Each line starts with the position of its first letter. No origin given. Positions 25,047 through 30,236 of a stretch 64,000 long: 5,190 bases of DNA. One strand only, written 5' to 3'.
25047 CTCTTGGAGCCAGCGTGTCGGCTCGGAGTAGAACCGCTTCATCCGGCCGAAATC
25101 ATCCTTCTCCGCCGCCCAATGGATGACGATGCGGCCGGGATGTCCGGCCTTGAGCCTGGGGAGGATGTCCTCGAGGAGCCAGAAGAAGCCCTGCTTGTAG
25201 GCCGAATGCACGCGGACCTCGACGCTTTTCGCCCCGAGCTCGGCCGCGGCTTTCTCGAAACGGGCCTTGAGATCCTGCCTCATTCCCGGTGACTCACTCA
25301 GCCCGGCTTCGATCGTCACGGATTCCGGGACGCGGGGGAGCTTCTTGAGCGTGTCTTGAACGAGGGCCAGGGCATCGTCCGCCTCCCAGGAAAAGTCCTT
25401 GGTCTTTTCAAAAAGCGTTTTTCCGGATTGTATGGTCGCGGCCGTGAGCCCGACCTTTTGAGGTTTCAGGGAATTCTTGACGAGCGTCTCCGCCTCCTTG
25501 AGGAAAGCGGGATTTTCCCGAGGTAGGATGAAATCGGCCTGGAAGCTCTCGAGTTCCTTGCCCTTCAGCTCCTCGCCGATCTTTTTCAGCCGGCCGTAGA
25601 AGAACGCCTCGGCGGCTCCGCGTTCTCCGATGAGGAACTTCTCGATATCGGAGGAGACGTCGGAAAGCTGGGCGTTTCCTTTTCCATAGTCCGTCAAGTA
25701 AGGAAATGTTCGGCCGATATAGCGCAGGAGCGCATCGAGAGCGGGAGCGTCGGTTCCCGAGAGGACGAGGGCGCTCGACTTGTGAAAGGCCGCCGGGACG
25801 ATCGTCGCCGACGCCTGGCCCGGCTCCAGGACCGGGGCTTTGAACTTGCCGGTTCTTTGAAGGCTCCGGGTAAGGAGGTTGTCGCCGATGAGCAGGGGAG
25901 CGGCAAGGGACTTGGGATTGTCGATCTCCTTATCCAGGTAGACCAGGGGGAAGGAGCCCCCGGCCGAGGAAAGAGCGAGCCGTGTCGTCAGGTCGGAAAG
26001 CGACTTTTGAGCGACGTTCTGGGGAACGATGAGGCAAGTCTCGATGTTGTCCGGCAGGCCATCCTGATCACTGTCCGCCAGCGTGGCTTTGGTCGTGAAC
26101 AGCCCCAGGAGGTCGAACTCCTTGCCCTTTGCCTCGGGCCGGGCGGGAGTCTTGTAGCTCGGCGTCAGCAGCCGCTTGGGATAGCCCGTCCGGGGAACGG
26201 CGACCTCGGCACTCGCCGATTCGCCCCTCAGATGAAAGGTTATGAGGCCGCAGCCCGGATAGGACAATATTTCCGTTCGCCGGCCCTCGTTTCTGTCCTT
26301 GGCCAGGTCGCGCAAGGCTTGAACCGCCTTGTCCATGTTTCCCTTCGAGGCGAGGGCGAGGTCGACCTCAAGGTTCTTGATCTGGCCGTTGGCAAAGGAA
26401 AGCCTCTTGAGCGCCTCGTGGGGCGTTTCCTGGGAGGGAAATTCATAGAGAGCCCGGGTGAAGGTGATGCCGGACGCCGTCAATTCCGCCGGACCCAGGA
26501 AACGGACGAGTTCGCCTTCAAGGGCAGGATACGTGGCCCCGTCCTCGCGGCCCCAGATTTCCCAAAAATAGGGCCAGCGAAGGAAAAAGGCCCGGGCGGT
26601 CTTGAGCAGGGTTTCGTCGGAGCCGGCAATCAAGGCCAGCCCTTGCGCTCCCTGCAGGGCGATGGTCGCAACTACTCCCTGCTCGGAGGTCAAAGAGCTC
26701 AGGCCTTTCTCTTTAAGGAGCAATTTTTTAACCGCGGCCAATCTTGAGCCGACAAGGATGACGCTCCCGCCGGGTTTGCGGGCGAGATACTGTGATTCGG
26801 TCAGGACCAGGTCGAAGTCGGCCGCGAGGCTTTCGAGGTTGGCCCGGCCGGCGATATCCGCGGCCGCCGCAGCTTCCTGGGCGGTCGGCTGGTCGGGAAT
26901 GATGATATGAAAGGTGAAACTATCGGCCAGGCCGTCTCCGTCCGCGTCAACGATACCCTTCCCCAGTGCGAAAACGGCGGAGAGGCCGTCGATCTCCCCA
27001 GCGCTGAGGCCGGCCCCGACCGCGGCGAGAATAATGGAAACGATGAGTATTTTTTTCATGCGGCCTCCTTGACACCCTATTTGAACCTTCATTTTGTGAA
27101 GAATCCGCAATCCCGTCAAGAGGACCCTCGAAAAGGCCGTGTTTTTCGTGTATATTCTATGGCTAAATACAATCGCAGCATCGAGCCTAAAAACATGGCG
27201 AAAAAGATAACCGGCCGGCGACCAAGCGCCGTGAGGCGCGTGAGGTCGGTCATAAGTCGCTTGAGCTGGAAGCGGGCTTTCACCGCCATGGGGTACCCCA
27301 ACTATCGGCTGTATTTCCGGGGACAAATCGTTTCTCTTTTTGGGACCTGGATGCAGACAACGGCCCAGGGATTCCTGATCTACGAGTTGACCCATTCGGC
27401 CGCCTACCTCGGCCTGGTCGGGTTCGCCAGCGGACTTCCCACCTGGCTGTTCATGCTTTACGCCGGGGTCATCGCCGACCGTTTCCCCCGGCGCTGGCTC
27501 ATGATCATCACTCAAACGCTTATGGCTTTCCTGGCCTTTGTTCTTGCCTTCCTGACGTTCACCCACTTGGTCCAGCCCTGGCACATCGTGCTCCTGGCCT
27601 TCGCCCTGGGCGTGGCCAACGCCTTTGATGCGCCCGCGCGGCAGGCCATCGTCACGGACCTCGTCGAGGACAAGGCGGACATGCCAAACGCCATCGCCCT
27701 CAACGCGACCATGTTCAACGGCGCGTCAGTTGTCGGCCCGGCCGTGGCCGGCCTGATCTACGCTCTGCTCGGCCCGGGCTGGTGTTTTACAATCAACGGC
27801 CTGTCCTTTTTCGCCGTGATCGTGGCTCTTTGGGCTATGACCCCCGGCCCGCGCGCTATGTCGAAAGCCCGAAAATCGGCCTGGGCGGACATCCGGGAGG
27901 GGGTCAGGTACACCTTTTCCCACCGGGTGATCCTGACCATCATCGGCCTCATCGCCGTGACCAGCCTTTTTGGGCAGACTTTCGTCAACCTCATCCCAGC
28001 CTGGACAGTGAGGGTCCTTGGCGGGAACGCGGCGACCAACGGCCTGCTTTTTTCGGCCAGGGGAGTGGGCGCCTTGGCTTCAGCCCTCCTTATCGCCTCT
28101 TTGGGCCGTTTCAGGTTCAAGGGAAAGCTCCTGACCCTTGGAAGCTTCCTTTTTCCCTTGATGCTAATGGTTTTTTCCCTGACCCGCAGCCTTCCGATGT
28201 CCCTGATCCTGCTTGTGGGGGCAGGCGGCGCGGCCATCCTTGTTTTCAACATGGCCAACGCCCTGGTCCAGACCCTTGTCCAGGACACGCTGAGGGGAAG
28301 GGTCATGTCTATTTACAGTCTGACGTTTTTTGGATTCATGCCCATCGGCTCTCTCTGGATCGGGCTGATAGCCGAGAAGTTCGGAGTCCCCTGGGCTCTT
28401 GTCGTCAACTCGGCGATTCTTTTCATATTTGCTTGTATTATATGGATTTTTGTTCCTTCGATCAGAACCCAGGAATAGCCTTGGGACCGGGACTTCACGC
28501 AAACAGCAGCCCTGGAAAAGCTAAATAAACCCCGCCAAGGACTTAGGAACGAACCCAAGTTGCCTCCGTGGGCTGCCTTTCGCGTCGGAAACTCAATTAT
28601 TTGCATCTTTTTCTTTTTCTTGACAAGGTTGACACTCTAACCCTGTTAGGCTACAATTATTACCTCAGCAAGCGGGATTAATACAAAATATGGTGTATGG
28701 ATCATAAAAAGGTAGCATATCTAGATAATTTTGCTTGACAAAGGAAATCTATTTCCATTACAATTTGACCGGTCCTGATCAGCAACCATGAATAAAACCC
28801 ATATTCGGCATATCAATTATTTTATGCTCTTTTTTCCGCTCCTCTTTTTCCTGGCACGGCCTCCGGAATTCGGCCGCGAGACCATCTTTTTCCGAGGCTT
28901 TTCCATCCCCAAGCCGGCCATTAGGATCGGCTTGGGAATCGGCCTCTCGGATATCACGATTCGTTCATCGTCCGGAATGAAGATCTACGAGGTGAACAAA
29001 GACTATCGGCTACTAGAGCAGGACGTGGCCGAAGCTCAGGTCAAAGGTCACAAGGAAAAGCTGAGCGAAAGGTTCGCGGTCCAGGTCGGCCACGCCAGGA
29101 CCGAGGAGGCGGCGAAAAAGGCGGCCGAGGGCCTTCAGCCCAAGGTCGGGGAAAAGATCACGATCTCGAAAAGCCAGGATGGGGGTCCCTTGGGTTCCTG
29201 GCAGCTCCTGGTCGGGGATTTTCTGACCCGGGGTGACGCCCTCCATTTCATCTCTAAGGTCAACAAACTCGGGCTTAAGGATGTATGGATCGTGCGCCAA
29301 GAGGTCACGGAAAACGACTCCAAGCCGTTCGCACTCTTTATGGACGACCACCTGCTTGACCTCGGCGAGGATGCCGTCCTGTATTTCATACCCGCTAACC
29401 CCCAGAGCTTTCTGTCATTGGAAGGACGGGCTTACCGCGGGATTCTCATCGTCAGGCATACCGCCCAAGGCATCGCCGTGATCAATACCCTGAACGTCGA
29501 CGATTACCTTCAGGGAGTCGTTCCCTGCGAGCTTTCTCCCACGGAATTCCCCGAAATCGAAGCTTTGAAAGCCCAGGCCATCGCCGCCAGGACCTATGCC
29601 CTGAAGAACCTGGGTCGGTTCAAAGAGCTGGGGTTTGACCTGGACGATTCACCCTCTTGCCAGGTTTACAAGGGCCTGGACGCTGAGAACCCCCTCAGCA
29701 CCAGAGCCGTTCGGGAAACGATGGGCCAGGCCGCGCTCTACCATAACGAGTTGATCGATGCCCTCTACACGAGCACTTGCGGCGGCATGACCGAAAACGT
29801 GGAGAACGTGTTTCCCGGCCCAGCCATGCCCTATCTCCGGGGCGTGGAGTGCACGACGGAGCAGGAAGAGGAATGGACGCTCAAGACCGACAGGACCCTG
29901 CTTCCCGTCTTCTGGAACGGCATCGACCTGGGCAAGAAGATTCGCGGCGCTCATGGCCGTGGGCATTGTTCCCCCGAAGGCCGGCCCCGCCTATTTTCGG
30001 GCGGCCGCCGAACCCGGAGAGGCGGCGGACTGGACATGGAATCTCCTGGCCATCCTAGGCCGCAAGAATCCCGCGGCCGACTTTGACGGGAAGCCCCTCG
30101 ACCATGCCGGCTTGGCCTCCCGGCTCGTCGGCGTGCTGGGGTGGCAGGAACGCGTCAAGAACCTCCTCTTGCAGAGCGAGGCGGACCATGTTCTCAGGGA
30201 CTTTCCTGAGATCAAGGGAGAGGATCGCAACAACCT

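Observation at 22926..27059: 1377-aa secreted protein: M14 carboxypeptidase module at the end of about 1000 aa of unassigned sequence with thrombospondin-type-3-like Ca loops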

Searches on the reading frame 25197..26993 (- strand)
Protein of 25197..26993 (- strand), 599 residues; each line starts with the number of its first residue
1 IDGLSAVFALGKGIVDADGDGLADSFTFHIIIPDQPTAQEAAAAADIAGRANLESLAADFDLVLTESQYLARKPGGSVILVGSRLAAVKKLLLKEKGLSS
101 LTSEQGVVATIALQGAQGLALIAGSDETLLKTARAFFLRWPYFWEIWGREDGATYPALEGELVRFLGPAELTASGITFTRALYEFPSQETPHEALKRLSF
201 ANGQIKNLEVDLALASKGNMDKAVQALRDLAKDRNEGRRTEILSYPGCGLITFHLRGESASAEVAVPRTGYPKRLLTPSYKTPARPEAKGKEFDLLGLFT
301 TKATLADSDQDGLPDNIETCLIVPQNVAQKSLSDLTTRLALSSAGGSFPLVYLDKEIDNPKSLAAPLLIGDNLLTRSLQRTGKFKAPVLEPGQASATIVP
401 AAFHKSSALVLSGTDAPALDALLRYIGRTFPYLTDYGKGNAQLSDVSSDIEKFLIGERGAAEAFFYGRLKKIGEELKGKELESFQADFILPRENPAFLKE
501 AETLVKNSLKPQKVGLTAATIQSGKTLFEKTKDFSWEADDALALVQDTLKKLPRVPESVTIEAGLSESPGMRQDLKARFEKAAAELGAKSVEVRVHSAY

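Call 23: predict_structure(alignment_id=A2)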
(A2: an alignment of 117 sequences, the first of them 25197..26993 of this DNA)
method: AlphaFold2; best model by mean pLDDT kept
length: 599 residues; sequences in the alignment: 117
mean_pLDDT: 87.8   pTM: 0.75
mean pLDDT of the five models: 87.8, 87.5, 86.4, 86.4, 82.7
residues with pLDDT >= 90: 372; 70-90: 169; 50-70: 40; < 50: 18
segments of 3 or more residues with pLDDT < 50: 146-149, 276-278, 523-533
pLDDT, mean of each block of 10 residues (from residue 1): 90 93 94 97 97 92 96 92 94 84 94 87 96 91 61 87 94 94 80 53 83 96 97 92 87 94 92 55 67 92 91 92 94 96 87 93 94 97 95 96 94 96 96 88 84 76 86 88 89 86 90 87 45 66 92 91 87 92 93 89
secondary structure, 60 per line:
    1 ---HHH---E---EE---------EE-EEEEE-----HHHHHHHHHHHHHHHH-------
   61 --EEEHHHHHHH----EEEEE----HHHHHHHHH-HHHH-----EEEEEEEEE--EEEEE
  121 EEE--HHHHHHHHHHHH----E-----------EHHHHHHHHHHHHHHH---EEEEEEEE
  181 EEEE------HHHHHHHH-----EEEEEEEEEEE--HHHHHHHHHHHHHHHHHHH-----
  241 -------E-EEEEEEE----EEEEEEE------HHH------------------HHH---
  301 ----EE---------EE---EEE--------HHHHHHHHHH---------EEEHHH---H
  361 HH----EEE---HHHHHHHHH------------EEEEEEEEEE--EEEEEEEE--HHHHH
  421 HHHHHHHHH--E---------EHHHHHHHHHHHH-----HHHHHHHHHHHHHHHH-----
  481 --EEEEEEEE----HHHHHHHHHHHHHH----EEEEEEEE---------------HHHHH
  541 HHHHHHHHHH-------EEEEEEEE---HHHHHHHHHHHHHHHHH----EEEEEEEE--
elements in order: E28-32 H38-53 E63-65 H66-72 E77-81 H86-94 H96-99 E105-113 E116-123 H126-137 H155-169 E173-184 H191-198 E204-214 H217-235 E250-256 E261-267 E321-323 H332-341 E351-353 E367-369 H373-381 E394-403 E406-413 H416-429 H443-454 H460-475 E483-490 H495-508 E513-520 H536-550 E558-565 H569-585 E590-597
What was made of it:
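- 25404..25667 (-): Helical plus beta-alpha-beta linker region (aa ~465-552), not assigned. call 23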

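Call 25: fold_search(model_id=the predicted structure, library=pdb)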
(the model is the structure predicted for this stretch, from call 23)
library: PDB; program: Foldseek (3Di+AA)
matches with E <= 10: 594; with E <= 0.001: 5
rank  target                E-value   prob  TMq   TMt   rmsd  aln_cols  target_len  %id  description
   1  7l2z_B                7.1e-05  1.00  0.28  0.26  23.3       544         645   11  Bacterial cellulose synthase BcsB hexamer (released 2021-03-24)
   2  7l2z_A                3.6e-04  1.00  0.26  0.25  21.5       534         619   11  Bacterial cellulose synthase BcsB hexamer (released 2021-03-24)
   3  9b8v_G                5.0e-04  0.99  0.27  0.25  26.7       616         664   11  AlphaFold2 informed cryo-EM model of the E. coli cellulose synthase BcsAG3B6 complex (released 2025-02-19)
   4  7l2z_C                5.5e-04  1.00  0.29  0.27  22.4       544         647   10  Bacterial cellulose synthase BcsB hexamer (released 2021-03-24)
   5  7lby_B                9.5e-04  0.99  0.29  0.26  27.1       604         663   10  Bacterial cellulose synthase BcsB with polyalanine BcsA model (released 2021-03-24)
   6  9fmt_A                1.6e-03  1.00  0.30  0.28  21.7       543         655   10  Cryo-EM structure of the BcsB hexameric crown from the E. coli cellulose secretion macrocomplex (released 2024-10-16)
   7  9b8i                  1.7e-03  0.99  0.28  0.24  23.6       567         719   11  Cryo-EM structure of the E. coli cellulose synthase BcsB-BcsC fusion protein (released 2025-02-19)
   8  7l2z_F                2.2e-03  0.96  0.26  0.24  24.3       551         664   10  Bacterial cellulose synthase BcsB hexamer (released 2021-03-24)
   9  9fmt_F                2.4e-03  0.98  0.27  0.24  26.3       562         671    9  Cryo-EM structure of the BcsB hexameric crown from the E. coli cellulose secretion macrocomplex (released 2024-10-16)
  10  9fsa                  3.1e-03  1.00  0.17  0.66   5.8       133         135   21  Cell wall anchoring domain of the surface layer protein of Methanococcus voltae (aa 24-75; 484-576) (released 2024-08-28)
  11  7l2z_D                3.1e-03  0.98  0.30  0.28  22.9       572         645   10  Bacterial cellulose synthase BcsB hexamer (released 2021-03-24)
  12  7l2z_E                3.6e-03  0.98  0.28  0.26  21.4       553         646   10  Bacterial cellulose synthase BcsB hexamer (released 2021-03-24)
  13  6yg8_D                4.5e-03  0.96  0.28  0.26  22.0       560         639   10  Cryo-EM structure of a BcsB pentamer in the context of an assembled Bcs macrocomplex (released 2021-02-24)
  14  9fmt_C                5.6e-03  0.91  0.25  0.25  22.4       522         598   11  Cryo-EM structure of the BcsB hexameric crown from the E. coli cellulose secretion macrocomplex (released 2024-10-16)
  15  9fmt_E                7.0e-03  0.95  0.28  0.27  22.6       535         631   11  Cryo-EM structure of the BcsB hexameric crown from the E. coli cellulose secretion macrocomplex (released 2024-10-16)
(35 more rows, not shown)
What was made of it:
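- On BcsB (PF03170): TM-score 0.28 (call 25).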

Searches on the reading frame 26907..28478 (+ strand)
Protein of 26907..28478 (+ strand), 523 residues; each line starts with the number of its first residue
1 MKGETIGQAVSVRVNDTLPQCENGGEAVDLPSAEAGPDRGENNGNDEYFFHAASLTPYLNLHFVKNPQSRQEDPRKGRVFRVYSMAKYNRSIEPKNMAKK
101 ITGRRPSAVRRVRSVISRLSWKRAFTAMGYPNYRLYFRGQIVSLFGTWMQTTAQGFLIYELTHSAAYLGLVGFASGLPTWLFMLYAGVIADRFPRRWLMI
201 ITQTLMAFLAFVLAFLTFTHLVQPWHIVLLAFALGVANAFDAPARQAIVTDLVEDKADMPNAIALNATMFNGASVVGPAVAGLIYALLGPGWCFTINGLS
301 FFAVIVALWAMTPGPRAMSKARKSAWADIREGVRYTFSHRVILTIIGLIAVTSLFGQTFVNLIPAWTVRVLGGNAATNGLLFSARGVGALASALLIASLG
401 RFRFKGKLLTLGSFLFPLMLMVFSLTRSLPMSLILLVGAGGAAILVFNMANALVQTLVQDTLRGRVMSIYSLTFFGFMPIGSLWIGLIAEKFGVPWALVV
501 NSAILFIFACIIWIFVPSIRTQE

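Call 20: search_protein_families(library=pfam, proteins=[window:26907-28478:+], max_evalue=0.001)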
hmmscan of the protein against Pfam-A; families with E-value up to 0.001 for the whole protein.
window:26907-28478:+ (523 aa): 2 families
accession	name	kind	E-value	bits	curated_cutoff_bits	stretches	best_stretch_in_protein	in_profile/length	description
PF05977.19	MFS_3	-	2.4e-68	231.3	27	1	132-513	11-391/524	Transmembrane secretion effector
PF07690.21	MFS_1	-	4.7e-37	128.1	33.4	1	139-478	4-342/347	Major Facilitator Superfamily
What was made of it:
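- Checked: The upstream gene on the plus strand (ATG 27195 to 28478) is an MFS_3 transporter (E 2.4e-68, call 20), 135 bp away and divergent.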

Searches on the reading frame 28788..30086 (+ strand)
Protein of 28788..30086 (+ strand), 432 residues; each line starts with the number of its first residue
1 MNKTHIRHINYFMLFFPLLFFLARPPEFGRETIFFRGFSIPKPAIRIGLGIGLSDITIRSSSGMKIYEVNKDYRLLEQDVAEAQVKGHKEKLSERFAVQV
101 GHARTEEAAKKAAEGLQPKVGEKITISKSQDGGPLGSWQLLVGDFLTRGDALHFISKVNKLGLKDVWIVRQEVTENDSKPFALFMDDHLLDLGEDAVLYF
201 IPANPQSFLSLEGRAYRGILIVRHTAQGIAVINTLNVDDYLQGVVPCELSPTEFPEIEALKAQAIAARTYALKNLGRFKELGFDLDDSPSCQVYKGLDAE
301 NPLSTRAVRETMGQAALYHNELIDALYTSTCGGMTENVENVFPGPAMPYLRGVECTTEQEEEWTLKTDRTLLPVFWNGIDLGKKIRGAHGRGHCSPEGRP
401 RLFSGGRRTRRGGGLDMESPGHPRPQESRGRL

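Call 20: search_protein_families(library=pfam, proteins=[window:28788-30086:+], max_evalue=0.001)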
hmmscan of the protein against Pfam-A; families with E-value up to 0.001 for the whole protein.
window:28788-30086:+ (432 aa): 2 families
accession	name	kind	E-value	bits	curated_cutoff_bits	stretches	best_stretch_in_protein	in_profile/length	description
PF08486.15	SpoIID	-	2.1e-23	83.2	23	1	227-318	3-97/97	Stage II sporulation protein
PF05036.18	SPOR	-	8.1e-06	26.5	21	1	94-169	3-75/76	SPOR domain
